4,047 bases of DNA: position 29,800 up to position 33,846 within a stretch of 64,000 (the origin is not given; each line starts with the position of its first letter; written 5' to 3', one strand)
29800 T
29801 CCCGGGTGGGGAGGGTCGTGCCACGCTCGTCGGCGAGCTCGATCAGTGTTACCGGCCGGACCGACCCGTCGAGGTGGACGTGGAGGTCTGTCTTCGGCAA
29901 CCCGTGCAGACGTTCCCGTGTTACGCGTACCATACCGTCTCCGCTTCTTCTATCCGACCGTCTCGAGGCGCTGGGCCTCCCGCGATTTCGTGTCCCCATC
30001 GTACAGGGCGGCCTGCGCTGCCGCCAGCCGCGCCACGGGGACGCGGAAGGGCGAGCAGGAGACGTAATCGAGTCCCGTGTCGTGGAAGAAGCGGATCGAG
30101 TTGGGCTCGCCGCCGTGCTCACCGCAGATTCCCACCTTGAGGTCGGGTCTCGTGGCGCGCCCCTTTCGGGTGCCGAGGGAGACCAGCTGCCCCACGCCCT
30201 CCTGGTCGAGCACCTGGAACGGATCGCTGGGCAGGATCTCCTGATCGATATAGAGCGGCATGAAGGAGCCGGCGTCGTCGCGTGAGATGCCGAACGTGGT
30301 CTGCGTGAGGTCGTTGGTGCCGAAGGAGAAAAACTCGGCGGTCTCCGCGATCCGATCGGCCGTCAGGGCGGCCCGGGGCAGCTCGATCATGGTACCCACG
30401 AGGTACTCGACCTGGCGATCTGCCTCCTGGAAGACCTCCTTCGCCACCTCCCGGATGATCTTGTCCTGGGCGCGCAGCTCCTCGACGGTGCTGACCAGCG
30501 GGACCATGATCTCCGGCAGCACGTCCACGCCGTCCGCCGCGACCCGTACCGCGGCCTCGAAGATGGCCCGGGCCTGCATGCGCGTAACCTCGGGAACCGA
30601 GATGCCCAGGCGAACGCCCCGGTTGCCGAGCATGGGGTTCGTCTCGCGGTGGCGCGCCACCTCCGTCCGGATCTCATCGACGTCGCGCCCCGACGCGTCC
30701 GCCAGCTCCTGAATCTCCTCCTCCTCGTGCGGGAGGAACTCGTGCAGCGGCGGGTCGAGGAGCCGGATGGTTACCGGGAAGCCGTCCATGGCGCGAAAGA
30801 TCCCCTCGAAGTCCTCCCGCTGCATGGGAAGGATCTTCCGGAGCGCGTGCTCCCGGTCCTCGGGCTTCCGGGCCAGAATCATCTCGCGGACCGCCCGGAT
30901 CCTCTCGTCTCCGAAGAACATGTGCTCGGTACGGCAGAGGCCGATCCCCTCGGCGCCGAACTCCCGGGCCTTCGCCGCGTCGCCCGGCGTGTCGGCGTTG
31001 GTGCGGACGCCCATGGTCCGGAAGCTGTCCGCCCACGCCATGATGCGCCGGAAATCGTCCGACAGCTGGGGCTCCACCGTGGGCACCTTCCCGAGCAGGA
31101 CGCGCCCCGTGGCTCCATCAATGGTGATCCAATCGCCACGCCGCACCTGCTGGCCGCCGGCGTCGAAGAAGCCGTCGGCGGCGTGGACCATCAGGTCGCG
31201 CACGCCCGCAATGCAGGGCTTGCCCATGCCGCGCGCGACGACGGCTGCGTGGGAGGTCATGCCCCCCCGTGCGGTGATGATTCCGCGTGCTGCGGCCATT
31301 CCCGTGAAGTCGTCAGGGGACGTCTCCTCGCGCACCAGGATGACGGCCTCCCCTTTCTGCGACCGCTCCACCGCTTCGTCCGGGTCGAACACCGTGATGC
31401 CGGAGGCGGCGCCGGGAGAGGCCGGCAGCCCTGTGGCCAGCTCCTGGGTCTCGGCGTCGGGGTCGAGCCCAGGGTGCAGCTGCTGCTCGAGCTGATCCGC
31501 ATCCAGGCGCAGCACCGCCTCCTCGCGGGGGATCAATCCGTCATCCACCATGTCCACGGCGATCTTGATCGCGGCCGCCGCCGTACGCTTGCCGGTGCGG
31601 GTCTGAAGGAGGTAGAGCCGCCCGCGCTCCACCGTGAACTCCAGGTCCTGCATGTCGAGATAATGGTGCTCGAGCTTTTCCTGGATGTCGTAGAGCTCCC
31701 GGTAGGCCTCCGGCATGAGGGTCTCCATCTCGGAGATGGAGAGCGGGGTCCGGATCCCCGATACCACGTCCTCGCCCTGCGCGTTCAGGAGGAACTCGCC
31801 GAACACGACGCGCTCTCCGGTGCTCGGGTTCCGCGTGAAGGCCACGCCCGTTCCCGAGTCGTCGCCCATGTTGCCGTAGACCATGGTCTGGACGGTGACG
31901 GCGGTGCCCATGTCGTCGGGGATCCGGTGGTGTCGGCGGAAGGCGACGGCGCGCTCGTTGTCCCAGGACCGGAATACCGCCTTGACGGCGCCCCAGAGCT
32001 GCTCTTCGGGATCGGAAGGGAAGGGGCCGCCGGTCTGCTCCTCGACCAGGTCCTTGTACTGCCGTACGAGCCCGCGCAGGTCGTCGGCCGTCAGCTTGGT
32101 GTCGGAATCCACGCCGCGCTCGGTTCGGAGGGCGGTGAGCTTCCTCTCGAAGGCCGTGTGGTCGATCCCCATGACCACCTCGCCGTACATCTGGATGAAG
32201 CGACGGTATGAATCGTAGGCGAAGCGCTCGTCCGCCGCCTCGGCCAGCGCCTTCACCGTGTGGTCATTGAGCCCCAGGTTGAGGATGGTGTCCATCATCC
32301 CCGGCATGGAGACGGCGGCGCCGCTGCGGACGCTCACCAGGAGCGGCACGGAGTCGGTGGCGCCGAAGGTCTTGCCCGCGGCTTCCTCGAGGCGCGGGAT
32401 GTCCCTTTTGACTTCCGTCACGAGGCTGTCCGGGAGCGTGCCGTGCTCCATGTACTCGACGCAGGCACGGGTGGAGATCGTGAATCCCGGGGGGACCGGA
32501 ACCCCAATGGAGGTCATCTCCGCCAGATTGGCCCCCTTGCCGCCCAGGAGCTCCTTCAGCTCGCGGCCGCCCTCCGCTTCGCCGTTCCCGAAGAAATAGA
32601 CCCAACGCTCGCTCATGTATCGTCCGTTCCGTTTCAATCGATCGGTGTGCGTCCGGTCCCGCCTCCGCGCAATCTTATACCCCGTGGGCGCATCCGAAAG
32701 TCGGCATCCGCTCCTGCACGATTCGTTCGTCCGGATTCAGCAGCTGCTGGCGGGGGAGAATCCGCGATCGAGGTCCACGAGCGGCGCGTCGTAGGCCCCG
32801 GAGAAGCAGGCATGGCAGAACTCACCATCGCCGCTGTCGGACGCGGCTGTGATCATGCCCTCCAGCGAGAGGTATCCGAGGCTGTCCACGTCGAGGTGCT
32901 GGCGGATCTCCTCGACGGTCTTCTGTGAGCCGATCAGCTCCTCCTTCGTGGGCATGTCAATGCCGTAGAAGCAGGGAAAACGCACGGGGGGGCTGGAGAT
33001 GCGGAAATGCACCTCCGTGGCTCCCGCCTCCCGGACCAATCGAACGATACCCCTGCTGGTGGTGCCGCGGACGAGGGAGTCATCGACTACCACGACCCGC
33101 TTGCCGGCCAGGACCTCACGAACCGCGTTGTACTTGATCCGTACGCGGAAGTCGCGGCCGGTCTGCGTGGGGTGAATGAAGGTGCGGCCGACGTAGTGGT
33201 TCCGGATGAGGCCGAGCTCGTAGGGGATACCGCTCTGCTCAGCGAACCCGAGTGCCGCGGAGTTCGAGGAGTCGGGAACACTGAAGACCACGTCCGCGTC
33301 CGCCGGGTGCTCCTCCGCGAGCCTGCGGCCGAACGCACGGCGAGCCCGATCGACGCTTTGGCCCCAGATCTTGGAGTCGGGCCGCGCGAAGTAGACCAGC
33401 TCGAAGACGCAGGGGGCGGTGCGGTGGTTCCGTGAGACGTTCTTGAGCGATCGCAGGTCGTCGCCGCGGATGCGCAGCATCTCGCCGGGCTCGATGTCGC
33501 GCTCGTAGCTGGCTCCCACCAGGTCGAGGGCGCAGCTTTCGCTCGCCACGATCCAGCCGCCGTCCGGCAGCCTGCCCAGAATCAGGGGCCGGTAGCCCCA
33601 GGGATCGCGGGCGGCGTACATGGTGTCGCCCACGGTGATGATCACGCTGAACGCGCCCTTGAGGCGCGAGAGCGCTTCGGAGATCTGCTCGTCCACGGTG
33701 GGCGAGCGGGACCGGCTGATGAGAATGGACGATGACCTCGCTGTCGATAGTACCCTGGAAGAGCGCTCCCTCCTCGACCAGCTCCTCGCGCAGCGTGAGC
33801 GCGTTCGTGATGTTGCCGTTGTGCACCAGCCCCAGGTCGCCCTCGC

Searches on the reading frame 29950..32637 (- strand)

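Call 8: search_protein_families(library=pfam, proteins=[window:29950-32637:-], max_evalue=0.01)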
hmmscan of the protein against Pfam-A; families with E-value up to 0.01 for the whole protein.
window:29950-32637:- (895 aa): 3 families
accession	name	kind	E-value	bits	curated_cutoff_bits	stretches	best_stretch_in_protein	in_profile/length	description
PF02896.24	PEP-utilizers_C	-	8.5e-84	281.6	22.8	1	526-876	4-291/293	PEP-utilising enzyme, PEP-binding domain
PF01326.24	PPDK_N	-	1.8e-53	182.4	27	2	29-298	2-217/328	Pyruvate phosphate dikinase, AMP/ATP-binding domain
PF00391.29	PEP-utilizers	-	1e-25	89.6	23.1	1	430-511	3-72/72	PEP-utilising enzyme, mobile domain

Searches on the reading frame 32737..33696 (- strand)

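Call 37: search_protein_families(library=pfam, proteins=[window:32737-33696:-], max_evalue=0.001)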
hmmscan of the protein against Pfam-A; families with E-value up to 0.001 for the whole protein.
window:32737-33696:- (319 aa): 2 families
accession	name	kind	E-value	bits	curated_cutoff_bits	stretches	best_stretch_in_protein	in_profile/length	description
PF13537.11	GATase_7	-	1.2e-06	28.9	25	1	3-57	65-121/123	Glutamine amidotransferase domain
PF00156.33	Pribosyltran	-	1.6e-05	24.7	26.3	1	191-231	80-120/158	Phosphoribosyl transferase domain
